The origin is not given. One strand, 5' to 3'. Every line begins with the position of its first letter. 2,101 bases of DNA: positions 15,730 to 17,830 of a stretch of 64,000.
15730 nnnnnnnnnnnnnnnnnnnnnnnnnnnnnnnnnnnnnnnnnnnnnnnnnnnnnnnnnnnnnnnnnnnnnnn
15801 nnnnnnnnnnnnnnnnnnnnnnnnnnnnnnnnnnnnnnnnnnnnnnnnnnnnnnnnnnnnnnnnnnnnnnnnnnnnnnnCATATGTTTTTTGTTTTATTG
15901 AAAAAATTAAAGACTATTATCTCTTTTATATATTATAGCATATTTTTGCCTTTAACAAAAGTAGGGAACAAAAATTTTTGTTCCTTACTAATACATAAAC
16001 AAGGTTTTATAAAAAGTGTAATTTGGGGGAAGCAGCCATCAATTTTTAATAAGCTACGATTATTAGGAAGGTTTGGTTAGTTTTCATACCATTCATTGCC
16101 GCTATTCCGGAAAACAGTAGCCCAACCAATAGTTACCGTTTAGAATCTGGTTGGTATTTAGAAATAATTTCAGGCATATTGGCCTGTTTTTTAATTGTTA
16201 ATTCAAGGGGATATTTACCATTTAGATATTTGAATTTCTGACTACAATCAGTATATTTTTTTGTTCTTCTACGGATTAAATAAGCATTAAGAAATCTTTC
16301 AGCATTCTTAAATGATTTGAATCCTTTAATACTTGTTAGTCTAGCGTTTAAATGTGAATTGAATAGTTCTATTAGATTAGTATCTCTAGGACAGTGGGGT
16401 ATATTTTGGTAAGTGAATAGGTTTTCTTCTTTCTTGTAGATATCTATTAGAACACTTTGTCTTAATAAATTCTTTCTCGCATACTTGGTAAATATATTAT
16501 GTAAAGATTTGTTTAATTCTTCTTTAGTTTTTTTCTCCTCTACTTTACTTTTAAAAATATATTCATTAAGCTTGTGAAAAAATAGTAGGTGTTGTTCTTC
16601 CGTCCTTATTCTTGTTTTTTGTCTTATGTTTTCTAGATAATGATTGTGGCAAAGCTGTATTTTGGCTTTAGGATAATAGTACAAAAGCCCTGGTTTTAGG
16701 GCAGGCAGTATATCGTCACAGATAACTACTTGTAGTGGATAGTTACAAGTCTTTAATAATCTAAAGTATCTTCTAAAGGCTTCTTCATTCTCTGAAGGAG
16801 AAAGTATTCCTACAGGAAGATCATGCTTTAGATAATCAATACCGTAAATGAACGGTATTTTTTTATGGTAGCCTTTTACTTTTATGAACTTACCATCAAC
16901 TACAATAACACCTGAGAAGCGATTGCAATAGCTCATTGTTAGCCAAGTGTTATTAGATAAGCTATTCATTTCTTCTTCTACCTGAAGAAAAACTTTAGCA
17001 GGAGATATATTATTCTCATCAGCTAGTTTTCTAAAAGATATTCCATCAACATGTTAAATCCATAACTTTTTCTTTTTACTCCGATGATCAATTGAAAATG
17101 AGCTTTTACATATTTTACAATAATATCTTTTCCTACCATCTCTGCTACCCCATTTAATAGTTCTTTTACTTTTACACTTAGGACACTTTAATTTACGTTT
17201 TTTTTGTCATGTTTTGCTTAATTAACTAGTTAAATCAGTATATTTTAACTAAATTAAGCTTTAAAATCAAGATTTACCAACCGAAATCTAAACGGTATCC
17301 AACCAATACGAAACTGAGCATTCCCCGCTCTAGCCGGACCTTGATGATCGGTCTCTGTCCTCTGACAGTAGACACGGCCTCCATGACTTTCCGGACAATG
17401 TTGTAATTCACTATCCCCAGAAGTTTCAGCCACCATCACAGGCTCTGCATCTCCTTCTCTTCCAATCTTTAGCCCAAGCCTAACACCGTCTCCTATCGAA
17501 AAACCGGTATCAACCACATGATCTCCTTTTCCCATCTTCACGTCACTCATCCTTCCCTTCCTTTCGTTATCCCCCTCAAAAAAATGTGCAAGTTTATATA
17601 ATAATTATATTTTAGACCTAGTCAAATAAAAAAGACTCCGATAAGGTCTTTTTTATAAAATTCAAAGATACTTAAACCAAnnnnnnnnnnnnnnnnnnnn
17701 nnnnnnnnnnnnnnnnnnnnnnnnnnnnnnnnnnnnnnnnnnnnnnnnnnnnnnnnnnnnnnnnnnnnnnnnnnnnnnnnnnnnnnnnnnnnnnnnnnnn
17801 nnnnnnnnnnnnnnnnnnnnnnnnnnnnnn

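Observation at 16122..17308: IS1-family element with intact termini and target duplication, a doubly disrupted transposase, inserted into the 3' end of a GC-rich small gene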

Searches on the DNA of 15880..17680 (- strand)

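Call 10: search_rna_families(source=window, start=15880, end=17680, threshold=evalue, max_evalue=10, show_alignments=3)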
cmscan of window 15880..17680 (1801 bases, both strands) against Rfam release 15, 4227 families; matches with E-value up to 10: 5.
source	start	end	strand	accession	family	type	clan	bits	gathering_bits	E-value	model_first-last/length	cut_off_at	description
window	15956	15989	-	RF04343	Plastid-psbA-2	Cis-reg;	CL00153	27.3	55.8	0.016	1-60/60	no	Plastid-psbA-2 3UTR RNA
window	15960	15993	+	RF04343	Plastid-psbA-2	Cis-reg;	CL00153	23.1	55.8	0.19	1-60/60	no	Plastid-psbA-2 3UTR RNA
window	17618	17663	-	RF00384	Pox_AX_element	Cis-reg;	-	22.1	60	1.2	1-62/62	no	Poxvirus AX element late mRNA cis-regulatory element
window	16291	16327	+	RF04355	Plastid-atpF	Intron;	-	21.4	52.5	7.7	1-53/53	no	Plastid-atpF group II-D1 intron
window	16094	16245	-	RF02453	ncr952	Gene; sRNA;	-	13.5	100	6.1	1-143/143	no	Bacillus sRNA ncr952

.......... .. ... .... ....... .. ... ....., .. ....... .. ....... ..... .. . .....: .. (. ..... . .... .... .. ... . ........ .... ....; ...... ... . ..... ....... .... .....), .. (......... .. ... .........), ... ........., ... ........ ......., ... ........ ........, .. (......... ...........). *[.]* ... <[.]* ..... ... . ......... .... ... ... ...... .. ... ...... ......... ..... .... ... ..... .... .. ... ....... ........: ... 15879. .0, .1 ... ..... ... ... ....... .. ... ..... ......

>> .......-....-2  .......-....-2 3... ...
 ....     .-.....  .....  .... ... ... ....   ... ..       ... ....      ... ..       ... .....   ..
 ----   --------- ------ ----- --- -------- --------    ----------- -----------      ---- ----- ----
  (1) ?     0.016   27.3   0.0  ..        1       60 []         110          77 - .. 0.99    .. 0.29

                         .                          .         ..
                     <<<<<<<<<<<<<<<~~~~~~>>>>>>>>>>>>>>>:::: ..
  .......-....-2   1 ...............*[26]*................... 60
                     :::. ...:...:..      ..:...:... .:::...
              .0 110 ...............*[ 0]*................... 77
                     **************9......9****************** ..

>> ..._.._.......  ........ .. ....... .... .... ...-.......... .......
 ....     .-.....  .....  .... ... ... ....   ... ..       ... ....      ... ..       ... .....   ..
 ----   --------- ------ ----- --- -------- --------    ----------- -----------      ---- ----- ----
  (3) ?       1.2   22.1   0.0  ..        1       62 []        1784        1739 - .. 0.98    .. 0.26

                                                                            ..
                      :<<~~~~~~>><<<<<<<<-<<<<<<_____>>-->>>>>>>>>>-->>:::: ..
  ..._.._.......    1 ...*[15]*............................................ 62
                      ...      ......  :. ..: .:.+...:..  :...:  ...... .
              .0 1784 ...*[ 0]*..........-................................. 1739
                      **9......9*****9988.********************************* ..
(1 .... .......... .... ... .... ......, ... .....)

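Call 46: search_rna_families(sources=[L158, L159], threshold=evalue, max_evalue=1)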
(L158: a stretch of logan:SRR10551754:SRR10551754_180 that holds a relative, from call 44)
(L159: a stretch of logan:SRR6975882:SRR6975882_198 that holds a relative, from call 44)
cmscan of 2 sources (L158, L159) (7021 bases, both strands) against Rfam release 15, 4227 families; matches with E-value up to 1: 0.
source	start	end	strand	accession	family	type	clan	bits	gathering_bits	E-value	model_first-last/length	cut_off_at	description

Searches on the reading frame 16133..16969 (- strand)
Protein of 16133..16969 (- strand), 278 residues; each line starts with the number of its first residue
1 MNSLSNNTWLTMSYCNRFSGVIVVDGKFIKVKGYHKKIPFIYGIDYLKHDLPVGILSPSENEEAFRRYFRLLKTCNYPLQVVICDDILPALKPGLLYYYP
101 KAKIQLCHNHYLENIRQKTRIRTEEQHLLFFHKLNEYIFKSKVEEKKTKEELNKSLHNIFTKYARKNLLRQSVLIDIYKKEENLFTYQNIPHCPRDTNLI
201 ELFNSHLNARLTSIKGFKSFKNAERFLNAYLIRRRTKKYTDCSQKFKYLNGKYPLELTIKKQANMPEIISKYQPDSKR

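Call 7: search_protein_families(library=pfam, proteins=[window:16133-16969:-], max_evalue=1)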
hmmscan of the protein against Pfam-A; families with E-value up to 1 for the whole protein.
window:16133-16969:- (278 aa): 4 families
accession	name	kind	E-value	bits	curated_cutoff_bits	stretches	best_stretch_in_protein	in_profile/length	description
PF00872.24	Transposase_mut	-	1.3e-05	24.7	21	1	57-231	203-369/379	Transposase, Mutator family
PF10551.15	MULE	-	0.0056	17.5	27.6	1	21-114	1-99/99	MULE transposase domain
PF04561.19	RNA_pol_Rpb2_2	-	0.018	15.2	21.7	1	107-182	82-150/190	RNA polymerase Rpb2, domain 2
PF10384.14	Scm3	-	0.056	13.6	24.3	1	144-180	4-39/53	Centromere protein Scm3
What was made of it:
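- On IS256 family: The score is 24.7 bits against 21 (call 7).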

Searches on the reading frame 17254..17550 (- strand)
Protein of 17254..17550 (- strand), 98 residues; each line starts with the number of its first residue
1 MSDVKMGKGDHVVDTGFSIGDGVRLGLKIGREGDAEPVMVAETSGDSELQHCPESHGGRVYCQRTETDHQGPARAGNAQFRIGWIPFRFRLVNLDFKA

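Call 7: search_protein_families(library=pfam, proteins=[window:17254-17550:-], max_evalue=1)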
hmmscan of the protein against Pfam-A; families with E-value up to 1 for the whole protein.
window:17254-17550:- (98 aa): 0 families

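Call 42: search_protein_representatives(protein=window:17254-17550:-)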
Query: 98 residues. Proteins with E-value up to 0.001 (for the whole library): 2; up to 1e-10: 2; up to 1e-30: 1. The best 2 are listed.
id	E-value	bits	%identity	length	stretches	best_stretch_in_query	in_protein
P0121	8.8e-62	222.1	100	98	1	1-98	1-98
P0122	1.7e-28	115.2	62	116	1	1-86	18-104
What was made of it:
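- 17300..17550 (-): 5' part (84 codons) of the interrupted small gene, a lineage-restricted 98-aa protein. Only one other cluster exists among 1.84 billion representatives, P0122 at 62% identity (call 42).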

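Call 44: find_encoding_contigs(protein=P0122, flank=4000, max_places=6)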
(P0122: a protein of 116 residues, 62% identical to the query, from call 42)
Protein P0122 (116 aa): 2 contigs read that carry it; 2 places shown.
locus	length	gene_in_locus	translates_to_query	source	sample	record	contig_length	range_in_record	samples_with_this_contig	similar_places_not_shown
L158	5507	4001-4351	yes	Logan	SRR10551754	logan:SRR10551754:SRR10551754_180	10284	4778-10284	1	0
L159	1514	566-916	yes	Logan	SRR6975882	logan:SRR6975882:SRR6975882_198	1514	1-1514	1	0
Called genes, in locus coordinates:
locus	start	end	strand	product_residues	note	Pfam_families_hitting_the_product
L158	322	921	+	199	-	PF00578:AhpC-TSA, PF08534:Redoxin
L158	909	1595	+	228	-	PF02683:DsbD_TM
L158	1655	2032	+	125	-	PF06397:Desulfoferrod_N, PF01880:Desulfoferrodox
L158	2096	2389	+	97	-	PF01035:DNA_binding_1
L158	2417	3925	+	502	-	PF01676:Metalloenzyme, PF06415:iPGM_N, PF01663:Phosphodiest (faint)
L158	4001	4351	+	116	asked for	-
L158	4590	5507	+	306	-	?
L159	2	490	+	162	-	?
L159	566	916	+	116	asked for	-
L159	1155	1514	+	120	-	?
